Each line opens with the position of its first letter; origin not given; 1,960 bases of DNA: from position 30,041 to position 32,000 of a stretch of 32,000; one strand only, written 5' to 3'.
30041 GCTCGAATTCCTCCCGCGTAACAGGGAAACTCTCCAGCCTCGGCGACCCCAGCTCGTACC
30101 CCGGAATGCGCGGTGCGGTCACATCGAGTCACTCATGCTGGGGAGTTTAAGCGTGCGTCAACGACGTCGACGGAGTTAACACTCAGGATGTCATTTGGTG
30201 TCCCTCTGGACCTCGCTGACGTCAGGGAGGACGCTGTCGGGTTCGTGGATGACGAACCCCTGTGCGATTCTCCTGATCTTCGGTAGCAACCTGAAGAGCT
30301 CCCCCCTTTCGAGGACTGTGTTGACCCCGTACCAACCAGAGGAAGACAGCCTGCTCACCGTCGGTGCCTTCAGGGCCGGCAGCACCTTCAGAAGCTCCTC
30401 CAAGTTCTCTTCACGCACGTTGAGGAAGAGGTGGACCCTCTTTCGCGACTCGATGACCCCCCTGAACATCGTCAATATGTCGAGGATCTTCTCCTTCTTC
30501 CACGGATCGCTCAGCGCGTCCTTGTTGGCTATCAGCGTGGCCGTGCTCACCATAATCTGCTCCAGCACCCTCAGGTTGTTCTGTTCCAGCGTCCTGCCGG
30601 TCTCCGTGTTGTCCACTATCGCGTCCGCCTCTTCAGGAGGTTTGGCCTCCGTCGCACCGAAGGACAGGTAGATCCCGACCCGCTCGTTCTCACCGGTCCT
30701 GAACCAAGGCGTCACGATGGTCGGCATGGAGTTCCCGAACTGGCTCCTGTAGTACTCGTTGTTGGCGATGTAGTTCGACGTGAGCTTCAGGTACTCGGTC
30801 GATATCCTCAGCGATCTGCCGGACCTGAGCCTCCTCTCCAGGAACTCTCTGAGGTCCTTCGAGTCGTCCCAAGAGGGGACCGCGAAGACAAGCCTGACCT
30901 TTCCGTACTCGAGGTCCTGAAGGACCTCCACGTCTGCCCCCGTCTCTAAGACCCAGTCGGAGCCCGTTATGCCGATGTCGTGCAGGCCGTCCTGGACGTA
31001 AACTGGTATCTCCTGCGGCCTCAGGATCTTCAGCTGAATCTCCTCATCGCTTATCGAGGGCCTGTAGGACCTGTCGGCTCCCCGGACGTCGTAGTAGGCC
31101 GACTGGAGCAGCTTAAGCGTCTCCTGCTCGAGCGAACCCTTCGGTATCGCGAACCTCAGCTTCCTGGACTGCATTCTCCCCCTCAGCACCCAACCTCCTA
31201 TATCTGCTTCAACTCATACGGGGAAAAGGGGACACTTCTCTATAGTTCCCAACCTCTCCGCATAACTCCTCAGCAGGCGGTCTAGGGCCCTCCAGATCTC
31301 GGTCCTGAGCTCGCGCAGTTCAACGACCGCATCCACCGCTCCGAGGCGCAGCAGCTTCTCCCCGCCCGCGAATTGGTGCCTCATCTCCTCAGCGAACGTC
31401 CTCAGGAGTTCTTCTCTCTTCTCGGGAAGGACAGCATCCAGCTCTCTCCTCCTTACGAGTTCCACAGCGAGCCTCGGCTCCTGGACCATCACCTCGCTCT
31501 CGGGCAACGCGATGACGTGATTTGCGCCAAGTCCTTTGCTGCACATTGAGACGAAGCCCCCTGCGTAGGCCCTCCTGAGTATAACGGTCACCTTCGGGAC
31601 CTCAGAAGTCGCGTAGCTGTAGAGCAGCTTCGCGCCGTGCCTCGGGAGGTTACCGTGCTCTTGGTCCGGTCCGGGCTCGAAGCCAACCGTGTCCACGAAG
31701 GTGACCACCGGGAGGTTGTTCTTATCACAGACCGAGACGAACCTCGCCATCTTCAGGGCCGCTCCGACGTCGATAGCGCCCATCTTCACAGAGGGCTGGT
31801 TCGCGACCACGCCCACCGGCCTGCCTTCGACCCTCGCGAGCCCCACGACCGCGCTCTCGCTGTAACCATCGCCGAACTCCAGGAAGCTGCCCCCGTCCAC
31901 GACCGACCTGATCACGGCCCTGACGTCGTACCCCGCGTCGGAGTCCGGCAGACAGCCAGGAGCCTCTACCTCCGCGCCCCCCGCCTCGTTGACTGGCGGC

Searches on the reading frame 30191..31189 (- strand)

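Call 57: search_protein_families(library=pfam, proteins=[window:30191-31189:-], max_evalue=0.001)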
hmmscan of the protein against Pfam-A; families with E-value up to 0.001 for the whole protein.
window:30191-31189:- (332 aa): 2 families
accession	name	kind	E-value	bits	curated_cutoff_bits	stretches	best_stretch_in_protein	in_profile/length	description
PF01634.23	HisG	-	3e-41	141.4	25.5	1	57-243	1-157/158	ATP phosphoribosyltransferase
PF08029.16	HisG_C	-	7.3e-15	55.3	23.5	1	249-309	2-63/73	HisG, C-terminal domain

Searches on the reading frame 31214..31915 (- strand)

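Call 57: search_protein_families(library=pfam, proteins=[window:31214-31915:-], max_evalue=0.001)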
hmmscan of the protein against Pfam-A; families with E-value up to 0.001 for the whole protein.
window:31214-31915:- (233 aa): 3 families
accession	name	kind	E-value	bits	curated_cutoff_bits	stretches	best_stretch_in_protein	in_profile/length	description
PF01039.27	Carboxyl_trans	-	6.1e-57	193.8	22.3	1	1-212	263-476/493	Carboxyl transferase domain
PF03255.19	ACCA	-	1.2e-07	31.6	23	1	23-126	95-206/310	Acetyl co-enzyme A carboxylase carboxyltransferase-like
PF06833.16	MdcE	-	4.3e-05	23.8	32.7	1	50-213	8-164/196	Malonate decarboxylase gamma subunit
